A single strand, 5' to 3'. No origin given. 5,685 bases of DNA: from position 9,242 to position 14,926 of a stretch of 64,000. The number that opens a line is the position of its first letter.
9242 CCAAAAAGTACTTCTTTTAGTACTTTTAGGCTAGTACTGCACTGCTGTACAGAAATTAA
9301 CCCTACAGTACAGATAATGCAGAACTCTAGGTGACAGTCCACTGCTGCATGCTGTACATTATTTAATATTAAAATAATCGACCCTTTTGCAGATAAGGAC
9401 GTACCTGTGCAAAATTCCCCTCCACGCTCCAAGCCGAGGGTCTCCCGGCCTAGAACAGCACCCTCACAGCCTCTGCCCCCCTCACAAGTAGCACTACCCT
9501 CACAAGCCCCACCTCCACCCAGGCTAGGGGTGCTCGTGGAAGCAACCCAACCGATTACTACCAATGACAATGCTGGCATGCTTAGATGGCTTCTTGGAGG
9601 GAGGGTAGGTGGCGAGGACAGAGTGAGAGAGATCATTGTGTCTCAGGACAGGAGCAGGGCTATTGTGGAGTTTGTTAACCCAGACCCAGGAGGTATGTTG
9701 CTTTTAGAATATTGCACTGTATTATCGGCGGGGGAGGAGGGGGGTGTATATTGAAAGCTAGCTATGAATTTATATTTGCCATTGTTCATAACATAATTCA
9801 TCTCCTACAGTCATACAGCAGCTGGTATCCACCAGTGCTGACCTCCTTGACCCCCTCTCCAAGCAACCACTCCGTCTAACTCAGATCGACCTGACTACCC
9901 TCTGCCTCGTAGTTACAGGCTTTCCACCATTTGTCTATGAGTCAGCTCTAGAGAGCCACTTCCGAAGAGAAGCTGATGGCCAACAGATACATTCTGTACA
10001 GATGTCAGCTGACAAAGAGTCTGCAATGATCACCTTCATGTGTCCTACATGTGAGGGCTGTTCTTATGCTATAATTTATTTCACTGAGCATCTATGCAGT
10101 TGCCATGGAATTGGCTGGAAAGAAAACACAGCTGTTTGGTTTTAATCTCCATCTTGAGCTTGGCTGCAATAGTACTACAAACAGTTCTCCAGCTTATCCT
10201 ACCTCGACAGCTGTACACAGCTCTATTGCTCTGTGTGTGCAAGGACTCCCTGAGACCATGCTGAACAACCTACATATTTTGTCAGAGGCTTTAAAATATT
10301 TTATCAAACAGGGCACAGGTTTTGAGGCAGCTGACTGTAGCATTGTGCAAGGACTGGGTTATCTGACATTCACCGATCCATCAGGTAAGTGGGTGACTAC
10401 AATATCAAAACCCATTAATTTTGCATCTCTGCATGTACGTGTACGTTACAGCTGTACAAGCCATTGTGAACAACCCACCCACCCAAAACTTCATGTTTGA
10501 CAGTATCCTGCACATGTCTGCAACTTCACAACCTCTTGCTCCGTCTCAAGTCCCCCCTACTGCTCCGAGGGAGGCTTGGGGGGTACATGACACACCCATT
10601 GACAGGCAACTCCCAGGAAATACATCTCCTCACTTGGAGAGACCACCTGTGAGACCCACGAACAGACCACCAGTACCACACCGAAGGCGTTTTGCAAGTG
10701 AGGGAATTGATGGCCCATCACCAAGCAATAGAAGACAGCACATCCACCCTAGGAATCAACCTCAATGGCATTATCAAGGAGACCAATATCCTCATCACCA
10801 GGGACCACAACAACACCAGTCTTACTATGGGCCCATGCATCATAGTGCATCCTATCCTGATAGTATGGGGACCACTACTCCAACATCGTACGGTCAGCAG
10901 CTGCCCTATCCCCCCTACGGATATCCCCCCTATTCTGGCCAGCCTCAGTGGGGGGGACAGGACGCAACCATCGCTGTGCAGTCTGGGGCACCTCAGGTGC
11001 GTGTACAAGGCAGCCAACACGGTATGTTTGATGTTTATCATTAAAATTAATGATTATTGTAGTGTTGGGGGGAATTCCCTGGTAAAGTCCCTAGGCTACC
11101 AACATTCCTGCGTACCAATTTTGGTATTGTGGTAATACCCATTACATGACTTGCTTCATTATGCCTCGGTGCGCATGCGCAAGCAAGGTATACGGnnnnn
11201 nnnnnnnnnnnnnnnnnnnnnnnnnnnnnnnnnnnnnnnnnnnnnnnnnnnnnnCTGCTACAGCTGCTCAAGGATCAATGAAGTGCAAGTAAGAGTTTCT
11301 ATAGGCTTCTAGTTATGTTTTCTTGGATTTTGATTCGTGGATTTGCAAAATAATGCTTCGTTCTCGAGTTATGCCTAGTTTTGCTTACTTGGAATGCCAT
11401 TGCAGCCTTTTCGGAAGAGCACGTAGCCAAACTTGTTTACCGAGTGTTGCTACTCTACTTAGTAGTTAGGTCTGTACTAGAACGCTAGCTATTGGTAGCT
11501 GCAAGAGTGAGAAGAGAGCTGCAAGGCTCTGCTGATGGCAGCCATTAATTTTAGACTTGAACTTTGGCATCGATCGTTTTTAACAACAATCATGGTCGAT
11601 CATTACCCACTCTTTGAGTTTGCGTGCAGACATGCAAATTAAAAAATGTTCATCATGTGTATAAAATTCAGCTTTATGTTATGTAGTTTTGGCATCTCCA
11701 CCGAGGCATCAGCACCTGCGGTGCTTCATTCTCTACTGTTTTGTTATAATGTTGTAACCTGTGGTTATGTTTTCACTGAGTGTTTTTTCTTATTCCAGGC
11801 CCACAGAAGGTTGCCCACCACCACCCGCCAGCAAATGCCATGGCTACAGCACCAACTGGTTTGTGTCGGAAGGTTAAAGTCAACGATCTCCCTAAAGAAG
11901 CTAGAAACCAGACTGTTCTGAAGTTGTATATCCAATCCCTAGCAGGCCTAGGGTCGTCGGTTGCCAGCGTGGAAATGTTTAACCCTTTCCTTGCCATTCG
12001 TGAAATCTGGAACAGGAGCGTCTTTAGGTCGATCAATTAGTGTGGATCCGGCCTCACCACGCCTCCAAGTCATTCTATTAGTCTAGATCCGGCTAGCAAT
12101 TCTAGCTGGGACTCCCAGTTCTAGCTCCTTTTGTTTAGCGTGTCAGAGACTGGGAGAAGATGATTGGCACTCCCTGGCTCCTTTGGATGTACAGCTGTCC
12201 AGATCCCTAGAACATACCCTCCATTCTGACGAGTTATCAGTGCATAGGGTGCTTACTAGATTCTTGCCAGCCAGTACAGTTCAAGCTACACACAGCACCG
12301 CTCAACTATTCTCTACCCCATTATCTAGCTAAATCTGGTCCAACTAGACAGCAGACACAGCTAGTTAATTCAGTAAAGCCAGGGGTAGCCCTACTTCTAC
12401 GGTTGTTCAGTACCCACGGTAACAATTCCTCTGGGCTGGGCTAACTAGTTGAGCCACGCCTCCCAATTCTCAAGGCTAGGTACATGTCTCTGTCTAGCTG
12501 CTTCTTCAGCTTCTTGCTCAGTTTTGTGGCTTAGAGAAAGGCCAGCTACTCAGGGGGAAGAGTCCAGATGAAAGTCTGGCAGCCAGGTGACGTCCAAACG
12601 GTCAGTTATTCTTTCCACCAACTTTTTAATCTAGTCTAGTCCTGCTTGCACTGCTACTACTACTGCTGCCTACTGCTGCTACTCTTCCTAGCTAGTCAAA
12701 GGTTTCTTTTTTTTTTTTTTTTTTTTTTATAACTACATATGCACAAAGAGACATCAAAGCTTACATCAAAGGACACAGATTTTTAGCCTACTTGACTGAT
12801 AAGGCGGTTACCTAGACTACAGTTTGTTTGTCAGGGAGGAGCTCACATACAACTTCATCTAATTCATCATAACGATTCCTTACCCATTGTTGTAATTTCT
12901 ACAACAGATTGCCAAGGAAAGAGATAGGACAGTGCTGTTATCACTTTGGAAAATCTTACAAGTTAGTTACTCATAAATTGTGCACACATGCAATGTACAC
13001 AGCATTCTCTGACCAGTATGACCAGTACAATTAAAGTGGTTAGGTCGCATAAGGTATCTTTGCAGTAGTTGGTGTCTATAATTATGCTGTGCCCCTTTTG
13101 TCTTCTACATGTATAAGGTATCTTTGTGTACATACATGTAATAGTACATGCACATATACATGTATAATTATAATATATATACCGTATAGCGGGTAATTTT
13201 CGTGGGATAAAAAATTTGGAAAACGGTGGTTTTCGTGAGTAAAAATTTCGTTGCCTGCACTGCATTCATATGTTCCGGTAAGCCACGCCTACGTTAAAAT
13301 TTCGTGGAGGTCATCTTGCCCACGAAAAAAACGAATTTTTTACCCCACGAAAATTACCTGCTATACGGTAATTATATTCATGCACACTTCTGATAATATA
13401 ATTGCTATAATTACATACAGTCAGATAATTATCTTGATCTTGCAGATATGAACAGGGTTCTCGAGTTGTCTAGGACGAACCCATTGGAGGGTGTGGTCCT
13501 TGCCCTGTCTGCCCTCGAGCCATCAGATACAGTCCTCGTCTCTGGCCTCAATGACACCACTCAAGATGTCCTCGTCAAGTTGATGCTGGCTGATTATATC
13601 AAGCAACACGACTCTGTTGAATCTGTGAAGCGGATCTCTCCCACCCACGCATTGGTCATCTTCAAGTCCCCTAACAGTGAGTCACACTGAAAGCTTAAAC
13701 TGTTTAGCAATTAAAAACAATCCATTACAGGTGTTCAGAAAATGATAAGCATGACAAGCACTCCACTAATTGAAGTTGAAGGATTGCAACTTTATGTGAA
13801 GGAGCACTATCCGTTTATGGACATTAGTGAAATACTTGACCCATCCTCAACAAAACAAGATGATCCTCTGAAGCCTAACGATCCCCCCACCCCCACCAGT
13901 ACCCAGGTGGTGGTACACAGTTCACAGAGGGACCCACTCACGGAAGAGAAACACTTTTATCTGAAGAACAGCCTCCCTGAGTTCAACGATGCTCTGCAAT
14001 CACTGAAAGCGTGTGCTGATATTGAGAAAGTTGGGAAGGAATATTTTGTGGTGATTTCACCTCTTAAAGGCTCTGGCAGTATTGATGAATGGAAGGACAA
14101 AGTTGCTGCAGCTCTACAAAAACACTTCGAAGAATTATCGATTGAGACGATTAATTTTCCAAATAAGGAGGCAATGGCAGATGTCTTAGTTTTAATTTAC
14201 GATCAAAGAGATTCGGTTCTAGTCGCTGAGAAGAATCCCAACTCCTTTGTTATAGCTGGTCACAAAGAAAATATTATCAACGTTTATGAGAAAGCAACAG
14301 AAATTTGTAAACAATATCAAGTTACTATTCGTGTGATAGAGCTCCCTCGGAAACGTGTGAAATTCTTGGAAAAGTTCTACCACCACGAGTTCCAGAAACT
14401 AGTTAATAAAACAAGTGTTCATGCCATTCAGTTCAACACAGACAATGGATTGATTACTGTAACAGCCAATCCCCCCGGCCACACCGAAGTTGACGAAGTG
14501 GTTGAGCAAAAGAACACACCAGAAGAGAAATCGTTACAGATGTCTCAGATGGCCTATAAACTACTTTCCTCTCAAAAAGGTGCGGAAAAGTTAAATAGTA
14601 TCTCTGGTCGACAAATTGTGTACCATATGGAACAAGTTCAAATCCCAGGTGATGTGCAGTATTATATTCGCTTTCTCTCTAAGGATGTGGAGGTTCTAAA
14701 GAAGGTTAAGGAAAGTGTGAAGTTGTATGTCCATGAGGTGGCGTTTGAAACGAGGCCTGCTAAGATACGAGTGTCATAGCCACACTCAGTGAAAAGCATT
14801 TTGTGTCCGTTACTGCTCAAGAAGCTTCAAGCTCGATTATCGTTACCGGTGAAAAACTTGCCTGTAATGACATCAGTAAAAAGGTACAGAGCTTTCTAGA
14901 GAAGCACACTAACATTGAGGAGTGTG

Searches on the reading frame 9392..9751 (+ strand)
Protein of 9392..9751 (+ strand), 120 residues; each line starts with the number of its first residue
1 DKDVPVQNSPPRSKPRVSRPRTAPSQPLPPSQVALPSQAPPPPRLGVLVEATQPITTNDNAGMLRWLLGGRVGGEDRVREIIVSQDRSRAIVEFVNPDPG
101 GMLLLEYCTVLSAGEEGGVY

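Call 9: search_protein_families(library=pfam, proteins=[window:9407-9751:+], max_evalue=0.01)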
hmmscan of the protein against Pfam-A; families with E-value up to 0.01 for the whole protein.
window:9407-9751:+ (115 aa): 0 families

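Call 50: search_protein_families(library=pfam, proteins=[window:9392-9751:+], max_evalue=1)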
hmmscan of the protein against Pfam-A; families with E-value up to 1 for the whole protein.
window:9392-9751:+ (120 aa): 0 families

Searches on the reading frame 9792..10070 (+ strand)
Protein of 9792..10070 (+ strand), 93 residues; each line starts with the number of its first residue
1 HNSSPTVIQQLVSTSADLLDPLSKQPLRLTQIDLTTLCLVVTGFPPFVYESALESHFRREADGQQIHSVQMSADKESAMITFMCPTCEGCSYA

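Call 50: search_protein_families(library=pfam, proteins=[window:9792-10070:+], max_evalue=1)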
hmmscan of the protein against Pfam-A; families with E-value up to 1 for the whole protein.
window:9792-10070:+ (93 aa): 1 family
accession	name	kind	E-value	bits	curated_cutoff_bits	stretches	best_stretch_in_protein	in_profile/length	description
PF23085.1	RRM_PARP14_3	-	6.6e-06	26.6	24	1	38-83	3-49/82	PARP14, third RRM domain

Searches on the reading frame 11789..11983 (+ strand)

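Call 50: search_protein_families(library=pfam, proteins=[window:11789-11983:+], max_evalue=1)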
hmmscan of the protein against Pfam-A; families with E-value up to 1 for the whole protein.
window:11789-11983:+ (65 aa): 2 families
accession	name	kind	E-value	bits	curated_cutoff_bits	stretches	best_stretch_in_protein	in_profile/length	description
PF23085.1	RRM_PARP14_3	-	0.028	15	24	1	26-64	1-38/82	PARP14, third RRM domain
PF10154.14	Fy-3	-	0.055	13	25.8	1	20-54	253-286/498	Ferry endosomal RAB5 effector complex subunit 3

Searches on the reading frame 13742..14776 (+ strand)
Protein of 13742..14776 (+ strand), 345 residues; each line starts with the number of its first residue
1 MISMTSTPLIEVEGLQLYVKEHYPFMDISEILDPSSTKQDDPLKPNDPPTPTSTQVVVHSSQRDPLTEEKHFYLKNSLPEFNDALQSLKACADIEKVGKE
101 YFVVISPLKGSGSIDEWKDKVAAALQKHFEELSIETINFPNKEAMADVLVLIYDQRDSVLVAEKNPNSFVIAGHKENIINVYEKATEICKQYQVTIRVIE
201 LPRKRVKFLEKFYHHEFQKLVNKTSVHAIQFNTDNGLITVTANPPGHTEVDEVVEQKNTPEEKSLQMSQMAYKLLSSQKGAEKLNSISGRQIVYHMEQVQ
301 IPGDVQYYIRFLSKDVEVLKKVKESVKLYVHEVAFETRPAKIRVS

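Call 9: search_protein_families(library=pfam, proteins=[window:13742-14776:+], max_evalue=0.01)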
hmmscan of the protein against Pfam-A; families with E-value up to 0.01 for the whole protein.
window:13742-14776:+ (345 aa): 0 families

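Call 50: search_protein_families(library=pfam, proteins=[window:13742-14776:+], max_evalue=1)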
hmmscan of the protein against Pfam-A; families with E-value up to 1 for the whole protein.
window:13742-14776:+ (345 aa): 2 families
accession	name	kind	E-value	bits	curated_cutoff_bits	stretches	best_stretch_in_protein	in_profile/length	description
PF18572.7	T6PP_N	-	0.18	12.3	25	1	250-332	20-94/99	Trehalose-6-phosphate phosphatase N-terminal helical bundle domain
PF24139.1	TPR_TNPO3_IPO13_4th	-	0.27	11.7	27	1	176-224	5-53/105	Transportin-3/Importin-13 fourth TPR domain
